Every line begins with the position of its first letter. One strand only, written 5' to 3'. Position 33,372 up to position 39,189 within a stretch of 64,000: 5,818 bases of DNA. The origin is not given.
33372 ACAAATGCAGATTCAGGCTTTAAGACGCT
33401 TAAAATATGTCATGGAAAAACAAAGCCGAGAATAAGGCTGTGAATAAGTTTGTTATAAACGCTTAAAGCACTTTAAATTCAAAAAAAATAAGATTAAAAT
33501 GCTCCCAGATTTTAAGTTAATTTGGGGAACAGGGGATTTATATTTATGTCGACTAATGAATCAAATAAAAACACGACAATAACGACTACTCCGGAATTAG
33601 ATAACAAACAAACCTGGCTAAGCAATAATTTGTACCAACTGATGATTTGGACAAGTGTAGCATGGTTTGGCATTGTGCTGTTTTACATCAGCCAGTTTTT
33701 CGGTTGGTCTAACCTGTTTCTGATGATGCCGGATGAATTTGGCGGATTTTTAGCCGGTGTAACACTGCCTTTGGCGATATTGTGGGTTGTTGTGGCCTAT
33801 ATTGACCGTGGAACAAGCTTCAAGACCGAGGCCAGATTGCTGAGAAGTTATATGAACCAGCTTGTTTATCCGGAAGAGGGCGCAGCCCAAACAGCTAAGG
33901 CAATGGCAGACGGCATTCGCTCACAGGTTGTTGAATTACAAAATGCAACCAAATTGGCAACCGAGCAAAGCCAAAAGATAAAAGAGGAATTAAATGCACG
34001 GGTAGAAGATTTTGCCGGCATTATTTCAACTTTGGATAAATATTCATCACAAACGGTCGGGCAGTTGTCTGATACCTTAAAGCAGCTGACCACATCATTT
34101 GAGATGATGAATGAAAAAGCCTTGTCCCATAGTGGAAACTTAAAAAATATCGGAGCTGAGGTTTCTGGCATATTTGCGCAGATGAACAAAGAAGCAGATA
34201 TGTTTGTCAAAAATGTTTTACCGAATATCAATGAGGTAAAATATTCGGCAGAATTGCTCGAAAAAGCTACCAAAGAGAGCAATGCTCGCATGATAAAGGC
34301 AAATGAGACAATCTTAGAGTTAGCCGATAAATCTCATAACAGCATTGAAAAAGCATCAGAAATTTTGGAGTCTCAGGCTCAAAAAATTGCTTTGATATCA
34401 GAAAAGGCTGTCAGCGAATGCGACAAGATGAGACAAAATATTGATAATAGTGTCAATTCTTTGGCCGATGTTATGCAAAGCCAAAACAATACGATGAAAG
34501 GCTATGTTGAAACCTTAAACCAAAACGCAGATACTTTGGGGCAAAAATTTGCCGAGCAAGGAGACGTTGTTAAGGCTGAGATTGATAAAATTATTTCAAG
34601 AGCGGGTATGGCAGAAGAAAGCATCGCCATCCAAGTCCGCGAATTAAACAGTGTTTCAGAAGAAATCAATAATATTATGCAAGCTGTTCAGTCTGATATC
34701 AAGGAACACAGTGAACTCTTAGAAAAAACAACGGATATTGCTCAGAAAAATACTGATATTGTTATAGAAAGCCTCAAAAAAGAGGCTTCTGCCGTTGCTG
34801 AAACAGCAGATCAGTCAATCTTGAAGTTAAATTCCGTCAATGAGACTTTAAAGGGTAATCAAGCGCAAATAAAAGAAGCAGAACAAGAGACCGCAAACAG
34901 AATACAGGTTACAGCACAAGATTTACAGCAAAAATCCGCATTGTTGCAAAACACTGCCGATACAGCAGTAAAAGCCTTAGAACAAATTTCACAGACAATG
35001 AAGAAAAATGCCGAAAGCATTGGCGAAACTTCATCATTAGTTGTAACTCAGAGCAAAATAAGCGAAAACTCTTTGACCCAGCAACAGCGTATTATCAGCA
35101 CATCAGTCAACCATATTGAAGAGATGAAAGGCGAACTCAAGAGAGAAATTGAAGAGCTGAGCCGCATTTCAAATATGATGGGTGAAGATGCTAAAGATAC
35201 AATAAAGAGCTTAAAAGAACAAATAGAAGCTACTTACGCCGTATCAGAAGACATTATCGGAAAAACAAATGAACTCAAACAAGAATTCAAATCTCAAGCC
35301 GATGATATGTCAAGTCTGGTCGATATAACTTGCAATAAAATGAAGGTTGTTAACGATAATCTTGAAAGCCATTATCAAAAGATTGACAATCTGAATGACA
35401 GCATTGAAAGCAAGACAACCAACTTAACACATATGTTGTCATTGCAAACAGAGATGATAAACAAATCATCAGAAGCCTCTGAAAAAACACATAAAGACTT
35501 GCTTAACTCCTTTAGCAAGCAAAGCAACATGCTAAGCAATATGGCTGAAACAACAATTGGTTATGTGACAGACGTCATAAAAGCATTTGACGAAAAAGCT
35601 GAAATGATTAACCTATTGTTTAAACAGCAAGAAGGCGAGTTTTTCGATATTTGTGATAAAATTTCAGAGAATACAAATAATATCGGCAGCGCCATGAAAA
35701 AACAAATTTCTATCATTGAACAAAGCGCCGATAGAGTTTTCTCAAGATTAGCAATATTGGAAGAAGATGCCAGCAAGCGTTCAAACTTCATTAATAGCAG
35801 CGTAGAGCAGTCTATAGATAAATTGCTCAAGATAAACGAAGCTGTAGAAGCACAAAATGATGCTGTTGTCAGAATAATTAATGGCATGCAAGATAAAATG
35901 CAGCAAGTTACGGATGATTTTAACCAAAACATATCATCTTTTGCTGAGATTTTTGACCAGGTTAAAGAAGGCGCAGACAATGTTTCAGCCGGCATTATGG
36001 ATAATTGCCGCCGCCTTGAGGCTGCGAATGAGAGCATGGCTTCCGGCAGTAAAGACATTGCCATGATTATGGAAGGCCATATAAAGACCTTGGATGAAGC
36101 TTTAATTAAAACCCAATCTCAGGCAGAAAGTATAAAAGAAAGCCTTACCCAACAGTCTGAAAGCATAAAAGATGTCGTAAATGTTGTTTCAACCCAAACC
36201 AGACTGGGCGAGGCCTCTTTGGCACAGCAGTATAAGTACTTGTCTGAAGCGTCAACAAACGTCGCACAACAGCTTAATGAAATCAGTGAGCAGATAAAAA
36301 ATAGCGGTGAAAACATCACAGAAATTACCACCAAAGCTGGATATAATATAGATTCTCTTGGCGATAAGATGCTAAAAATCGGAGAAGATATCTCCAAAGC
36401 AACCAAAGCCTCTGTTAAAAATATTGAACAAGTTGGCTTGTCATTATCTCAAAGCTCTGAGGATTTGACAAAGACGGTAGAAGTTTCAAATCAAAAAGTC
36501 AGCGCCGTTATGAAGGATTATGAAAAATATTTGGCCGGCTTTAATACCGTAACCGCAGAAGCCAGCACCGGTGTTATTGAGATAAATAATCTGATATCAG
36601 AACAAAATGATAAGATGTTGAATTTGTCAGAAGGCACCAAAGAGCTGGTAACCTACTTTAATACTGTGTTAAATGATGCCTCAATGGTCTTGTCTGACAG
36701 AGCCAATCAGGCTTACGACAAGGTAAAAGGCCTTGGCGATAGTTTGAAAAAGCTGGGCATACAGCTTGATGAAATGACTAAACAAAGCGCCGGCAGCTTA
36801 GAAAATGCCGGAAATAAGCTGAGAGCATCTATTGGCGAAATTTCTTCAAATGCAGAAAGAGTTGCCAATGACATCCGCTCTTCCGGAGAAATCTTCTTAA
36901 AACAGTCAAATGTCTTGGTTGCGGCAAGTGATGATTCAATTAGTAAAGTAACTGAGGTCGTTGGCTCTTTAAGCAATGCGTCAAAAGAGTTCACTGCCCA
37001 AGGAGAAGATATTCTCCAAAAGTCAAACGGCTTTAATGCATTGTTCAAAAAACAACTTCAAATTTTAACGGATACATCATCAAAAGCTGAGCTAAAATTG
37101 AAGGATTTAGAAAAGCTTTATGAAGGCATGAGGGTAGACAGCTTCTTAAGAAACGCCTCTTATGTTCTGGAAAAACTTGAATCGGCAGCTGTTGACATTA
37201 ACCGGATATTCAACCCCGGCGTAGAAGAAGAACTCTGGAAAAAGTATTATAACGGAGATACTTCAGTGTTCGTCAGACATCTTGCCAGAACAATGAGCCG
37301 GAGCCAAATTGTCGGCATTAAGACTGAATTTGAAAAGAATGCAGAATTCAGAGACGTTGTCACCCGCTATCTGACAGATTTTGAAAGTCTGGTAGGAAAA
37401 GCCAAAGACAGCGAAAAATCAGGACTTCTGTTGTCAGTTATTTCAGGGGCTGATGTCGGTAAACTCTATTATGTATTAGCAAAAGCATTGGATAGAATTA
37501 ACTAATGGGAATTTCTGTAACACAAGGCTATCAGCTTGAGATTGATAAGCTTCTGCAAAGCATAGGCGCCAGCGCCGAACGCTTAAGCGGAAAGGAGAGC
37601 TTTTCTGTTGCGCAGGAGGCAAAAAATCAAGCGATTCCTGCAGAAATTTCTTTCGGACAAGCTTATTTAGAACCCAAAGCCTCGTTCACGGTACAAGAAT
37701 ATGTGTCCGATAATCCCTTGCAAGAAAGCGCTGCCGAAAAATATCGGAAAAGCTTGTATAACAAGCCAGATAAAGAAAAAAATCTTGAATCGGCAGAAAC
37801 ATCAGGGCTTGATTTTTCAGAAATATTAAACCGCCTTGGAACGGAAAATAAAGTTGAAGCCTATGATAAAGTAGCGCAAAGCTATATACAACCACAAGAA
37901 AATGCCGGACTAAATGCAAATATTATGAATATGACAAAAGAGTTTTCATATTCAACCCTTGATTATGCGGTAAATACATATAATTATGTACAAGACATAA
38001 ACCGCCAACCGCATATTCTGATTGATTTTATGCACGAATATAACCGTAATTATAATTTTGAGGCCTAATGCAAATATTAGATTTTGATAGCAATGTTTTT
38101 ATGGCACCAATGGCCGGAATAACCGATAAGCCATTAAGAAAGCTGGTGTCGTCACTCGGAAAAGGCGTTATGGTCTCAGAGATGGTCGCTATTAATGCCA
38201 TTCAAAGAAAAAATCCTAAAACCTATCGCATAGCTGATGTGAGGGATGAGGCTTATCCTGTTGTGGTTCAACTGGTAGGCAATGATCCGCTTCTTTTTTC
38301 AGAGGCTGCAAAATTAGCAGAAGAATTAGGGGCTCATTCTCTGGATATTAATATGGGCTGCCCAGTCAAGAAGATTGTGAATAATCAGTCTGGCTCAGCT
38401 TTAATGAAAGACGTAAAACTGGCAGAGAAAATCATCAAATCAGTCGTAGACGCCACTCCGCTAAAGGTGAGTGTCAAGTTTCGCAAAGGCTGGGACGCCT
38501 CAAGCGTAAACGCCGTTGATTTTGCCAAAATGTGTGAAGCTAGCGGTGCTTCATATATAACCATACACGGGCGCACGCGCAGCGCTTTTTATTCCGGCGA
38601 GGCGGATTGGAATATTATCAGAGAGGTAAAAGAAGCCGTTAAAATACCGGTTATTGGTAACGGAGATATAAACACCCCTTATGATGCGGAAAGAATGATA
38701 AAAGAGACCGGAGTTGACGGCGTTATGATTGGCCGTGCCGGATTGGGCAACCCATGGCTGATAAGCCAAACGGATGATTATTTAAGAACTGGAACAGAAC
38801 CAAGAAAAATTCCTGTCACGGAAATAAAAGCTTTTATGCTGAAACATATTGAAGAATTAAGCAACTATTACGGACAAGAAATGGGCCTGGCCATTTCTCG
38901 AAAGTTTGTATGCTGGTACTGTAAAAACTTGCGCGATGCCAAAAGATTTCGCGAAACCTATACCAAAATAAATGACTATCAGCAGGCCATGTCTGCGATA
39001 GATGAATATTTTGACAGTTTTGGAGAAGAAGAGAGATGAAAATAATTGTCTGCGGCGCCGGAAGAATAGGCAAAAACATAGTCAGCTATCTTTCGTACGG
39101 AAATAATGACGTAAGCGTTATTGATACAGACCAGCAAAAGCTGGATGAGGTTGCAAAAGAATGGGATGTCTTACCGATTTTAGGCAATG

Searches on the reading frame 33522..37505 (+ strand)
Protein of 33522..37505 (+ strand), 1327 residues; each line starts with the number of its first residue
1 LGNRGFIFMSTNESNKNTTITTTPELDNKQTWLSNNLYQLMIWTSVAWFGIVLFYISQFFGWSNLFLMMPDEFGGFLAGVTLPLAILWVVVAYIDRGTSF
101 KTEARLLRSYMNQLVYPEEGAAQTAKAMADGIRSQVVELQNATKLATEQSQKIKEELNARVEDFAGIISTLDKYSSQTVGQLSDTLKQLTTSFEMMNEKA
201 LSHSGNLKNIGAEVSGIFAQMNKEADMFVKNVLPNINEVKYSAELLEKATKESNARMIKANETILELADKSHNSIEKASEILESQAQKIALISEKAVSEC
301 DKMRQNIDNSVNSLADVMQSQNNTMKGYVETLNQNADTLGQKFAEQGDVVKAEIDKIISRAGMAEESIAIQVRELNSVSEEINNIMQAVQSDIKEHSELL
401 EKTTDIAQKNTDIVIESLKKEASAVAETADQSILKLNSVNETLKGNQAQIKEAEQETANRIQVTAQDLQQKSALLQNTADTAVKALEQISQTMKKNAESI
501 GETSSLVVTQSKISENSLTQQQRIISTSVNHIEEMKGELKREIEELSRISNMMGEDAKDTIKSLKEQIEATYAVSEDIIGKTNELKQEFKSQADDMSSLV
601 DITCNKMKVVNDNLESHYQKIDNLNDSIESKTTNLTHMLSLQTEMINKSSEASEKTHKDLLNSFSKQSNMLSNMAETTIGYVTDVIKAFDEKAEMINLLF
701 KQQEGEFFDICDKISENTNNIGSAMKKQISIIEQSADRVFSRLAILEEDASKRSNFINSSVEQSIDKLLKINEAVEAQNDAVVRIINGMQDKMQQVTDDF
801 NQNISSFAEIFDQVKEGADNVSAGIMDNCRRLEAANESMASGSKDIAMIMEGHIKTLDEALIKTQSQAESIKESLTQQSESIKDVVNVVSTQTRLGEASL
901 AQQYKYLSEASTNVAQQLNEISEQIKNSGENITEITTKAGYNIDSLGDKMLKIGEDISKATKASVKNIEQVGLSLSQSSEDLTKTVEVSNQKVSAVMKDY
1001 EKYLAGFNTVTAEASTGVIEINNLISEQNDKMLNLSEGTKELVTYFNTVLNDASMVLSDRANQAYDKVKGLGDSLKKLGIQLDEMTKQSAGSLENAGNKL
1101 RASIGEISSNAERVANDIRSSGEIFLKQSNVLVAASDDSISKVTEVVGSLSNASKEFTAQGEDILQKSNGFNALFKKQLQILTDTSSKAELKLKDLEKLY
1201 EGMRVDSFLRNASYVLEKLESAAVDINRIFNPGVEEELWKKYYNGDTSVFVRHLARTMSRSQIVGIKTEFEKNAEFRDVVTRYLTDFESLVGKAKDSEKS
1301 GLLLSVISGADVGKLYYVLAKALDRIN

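Call 65: search_protein_families(library=pfam, proteins=[window:33522-37505:+], max_evalue=0.1)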
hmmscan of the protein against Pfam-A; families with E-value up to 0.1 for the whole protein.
window:33522-37505:+ (1327 aa): 3 families
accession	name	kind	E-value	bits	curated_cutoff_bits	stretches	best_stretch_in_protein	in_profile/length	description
PF04108.17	ATG17_like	-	6e-05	23.1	43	1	121-311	117-249/355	Autophagy protein ATG17-like domain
PF13698.11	DUF4156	-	0.00077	20.2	28.9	1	282-340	3-61/90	Domain of unknown function (DUF4156)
PF15984.10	Collagen_mid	-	0.039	14.2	31.1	0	303-403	8-108/198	Bacterial collagen, middle region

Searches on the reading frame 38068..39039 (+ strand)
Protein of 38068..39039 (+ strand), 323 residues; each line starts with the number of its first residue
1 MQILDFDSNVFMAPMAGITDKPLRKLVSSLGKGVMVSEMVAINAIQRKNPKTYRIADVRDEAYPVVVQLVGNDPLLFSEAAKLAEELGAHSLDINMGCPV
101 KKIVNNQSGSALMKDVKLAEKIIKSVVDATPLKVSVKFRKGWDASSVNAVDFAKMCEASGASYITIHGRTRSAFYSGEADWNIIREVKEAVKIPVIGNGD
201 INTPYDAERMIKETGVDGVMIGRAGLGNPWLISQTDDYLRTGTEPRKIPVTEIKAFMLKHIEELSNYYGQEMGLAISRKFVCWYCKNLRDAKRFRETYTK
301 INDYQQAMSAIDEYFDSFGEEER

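Call 80: search_protein_families(library=pfam, proteins=[window:38068-39039:+], max_evalue=1e-8)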
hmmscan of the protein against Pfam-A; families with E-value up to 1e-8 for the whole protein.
window:38068-39039:+ (323 aa): 1 family
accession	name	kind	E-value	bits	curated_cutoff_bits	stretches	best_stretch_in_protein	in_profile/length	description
PF01207.24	Dus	-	3e-94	316.1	20.4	1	12-312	2-303/311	Dihydrouridine synthase (Dus)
